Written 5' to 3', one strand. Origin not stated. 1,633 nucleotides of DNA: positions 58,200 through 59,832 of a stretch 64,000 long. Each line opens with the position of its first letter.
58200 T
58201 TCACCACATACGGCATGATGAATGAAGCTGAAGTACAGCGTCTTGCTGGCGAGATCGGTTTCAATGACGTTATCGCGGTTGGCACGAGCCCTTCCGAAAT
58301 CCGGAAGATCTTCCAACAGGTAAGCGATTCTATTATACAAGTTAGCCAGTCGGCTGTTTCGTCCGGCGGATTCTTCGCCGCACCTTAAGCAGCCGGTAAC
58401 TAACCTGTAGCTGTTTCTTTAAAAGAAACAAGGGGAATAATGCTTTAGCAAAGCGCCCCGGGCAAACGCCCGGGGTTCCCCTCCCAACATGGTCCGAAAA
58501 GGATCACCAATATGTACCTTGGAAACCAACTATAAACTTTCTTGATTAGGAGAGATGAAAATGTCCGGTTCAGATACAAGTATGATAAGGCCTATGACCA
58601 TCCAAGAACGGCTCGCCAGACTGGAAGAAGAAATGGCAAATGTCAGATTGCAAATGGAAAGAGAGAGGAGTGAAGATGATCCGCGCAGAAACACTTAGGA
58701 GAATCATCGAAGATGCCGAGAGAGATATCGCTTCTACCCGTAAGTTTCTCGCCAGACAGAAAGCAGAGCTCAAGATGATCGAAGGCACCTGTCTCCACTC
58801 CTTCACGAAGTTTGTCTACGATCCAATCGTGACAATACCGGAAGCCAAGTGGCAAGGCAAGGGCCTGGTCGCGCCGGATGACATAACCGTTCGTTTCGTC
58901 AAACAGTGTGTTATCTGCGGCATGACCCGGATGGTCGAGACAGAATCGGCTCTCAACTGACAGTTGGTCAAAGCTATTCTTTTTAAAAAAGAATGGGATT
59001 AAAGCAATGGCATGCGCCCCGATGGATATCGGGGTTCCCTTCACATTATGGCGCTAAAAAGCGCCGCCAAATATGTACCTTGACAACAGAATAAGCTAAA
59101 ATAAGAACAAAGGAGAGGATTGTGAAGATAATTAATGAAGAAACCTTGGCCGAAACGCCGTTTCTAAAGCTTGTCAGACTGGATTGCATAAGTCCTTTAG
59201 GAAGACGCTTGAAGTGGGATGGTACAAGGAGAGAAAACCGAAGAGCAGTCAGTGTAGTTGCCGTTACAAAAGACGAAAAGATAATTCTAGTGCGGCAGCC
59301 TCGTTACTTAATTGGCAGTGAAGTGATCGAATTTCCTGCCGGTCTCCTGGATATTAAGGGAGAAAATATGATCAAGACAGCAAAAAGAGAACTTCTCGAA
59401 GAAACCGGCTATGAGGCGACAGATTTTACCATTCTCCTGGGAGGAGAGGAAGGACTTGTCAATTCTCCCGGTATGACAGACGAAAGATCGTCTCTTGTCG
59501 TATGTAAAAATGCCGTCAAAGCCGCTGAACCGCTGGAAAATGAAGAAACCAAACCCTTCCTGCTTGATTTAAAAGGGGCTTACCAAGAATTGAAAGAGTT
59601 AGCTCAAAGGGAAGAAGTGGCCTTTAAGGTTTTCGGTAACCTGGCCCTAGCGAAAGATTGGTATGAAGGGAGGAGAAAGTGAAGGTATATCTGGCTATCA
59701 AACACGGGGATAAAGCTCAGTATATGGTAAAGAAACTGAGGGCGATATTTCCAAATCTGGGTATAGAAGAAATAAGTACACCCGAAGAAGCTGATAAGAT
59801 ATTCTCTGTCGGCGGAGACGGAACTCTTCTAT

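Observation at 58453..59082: Duplicated about 70-nt leader element with two hairpins showing compensatory base changes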

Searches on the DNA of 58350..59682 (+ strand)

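Call 6: search_rna_families(source=window, start=58350, end=59150, threshold=evalue, max_evalue=10, show_alignments=3)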
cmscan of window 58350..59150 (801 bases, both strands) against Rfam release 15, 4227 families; matches with E-value up to 10: 5.
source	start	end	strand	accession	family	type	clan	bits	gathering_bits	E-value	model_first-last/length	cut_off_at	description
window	58745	58811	-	RF03899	mir-5912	Gene; miRNA;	-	20.4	88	0.088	1-88/88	no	mir-5912 microRNA precursor family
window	58493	58573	+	RF00531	snoMe28S-Gm3113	Gene; snRNA; snoRNA; CD-box;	-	16.9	70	7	1-84/84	no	Small nucleolar RNA Me28S-Gm3113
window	58934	59005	+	RF01369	CRISPR-DR56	Gene; CRISPR;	-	16.5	35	3.7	1-37/37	no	CRISPR RNA direct repeat element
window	59049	59065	-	RF00032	Histone3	Cis-reg;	-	15.8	34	0.38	6-22/46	no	Histone 3' UTR stem-loop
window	58551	58599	+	RF01144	sR17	Gene; snRNA; snoRNA; CD-box;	-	13.8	36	1.8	1-55/55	no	Small nucleolar RNA sR17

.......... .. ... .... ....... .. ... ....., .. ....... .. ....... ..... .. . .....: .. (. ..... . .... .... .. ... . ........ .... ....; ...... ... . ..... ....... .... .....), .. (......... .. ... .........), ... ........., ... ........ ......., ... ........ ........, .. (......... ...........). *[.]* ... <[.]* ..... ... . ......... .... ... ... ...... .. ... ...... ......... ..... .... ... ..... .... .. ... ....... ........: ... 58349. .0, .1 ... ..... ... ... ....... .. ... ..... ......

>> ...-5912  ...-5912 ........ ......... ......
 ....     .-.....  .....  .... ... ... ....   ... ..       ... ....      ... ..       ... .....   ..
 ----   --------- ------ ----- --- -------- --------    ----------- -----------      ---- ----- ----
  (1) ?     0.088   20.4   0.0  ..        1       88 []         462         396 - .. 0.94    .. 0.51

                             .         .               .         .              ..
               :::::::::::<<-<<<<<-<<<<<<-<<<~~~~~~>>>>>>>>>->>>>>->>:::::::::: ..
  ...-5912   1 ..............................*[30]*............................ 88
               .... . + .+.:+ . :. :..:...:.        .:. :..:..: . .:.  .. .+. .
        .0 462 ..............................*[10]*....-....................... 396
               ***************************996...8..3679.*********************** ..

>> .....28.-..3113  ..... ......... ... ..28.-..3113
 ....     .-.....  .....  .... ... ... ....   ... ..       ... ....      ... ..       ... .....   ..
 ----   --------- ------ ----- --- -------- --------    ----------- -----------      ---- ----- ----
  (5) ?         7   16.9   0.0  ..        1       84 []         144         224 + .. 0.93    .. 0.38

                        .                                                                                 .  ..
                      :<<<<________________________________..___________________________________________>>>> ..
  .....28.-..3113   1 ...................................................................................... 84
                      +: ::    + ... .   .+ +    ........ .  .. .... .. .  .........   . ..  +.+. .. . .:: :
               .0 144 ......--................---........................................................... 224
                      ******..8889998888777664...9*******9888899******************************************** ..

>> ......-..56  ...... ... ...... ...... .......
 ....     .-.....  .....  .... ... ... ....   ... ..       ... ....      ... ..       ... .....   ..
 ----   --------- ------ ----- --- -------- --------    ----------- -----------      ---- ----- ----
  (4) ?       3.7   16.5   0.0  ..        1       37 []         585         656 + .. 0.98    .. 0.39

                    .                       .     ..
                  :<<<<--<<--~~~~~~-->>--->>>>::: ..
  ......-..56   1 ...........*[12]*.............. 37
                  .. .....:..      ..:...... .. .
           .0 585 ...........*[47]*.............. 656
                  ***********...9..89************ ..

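Call 49: build_rna_model(alignment_id=A5, structure=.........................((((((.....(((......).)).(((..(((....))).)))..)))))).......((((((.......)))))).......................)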
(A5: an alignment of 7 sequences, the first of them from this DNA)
Model R1 built from alignment A5 (7 sequences, 126 columns); structure: as given.
model positions 122; base pairs 21; branch points 2; effective number of sequences 1.61; information 0.59 bits per position. Calibrated on 0.2 Mb of random sequence (short: E-values are rough).
structure used (alignment columns):
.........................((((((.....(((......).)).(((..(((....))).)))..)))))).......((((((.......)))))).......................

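Call 50: search_with_rna_model(model_id=R1, sources=[window, L003, L004, L005, L006, L024], max_evalue=10, make_alignment=true, show_alignments=0)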
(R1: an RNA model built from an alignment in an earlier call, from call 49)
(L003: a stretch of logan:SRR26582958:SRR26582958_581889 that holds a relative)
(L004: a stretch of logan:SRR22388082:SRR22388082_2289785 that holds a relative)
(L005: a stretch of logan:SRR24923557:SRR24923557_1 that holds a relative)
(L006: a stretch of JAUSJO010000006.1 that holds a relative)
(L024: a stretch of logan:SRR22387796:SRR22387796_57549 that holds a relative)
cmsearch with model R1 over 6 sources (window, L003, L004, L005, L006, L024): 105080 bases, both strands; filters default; matches with E-value up to 10: 11.
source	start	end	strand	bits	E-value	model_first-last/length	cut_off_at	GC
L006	4299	4417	+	125.6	1.1e-27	1-122/122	no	0.45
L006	3714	3837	+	125.3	1.3e-27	1-122/122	no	0.49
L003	2588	2707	+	123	4.7e-27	1-122/122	no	0.48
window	58407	58527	+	121.4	1.2e-26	1-122/122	no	0.5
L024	9025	9144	+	120.2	2.3e-26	1-122/122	no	0.43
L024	8021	8145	+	115.4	3.2e-25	1-122/122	no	0.48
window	58970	59088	+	113.5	9.2e-25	1-122/122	no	0.43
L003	1271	1359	+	40.9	3.5e-07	1-122/122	no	0.44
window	58948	59000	-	13.1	1.8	1-122/122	no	0.36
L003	4499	4517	+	10.5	7.6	49-67/122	no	0.68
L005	557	621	+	10.2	9.2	1-122/122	no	0.28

Alignment A6: 11 matches aligned to the model, 154 columns, each read 5' to 3' on its own strand. Consensus structure (alignment columns), stored with it:
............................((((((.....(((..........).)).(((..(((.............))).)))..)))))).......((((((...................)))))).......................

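Call 51: search_with_rna_model(model_id=R1, sources=[window, L003, L006, L024], max_evalue=0.001, make_alignment=true, show_alignments=0)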
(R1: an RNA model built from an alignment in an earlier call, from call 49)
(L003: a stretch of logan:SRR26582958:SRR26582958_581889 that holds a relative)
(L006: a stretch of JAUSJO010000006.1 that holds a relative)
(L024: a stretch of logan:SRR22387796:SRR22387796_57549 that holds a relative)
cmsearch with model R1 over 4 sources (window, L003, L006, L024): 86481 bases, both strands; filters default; matches with E-value up to 0.001: 8.
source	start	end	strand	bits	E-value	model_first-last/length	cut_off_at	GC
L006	4299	4417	+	125.6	9.1e-28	1-122/122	no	0.45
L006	3714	3837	+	125.3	1.1e-27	1-122/122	no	0.49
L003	2588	2707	+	123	3.9e-27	1-122/122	no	0.48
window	58407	58527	+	121.4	9.7e-27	1-122/122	no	0.5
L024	9025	9144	+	120.2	1.9e-26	1-122/122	no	0.43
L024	8021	8145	+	115.4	2.7e-25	1-122/122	no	0.48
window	58970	59088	+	113.5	7.6e-25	1-122/122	no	0.43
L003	1271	1359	+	40.9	2.9e-07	1-122/122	no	0.44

Alignment A7: 8 matches aligned to the model, 139 columns, each read 5' to 3' on its own strand. Consensus structure (alignment columns), stored with it:
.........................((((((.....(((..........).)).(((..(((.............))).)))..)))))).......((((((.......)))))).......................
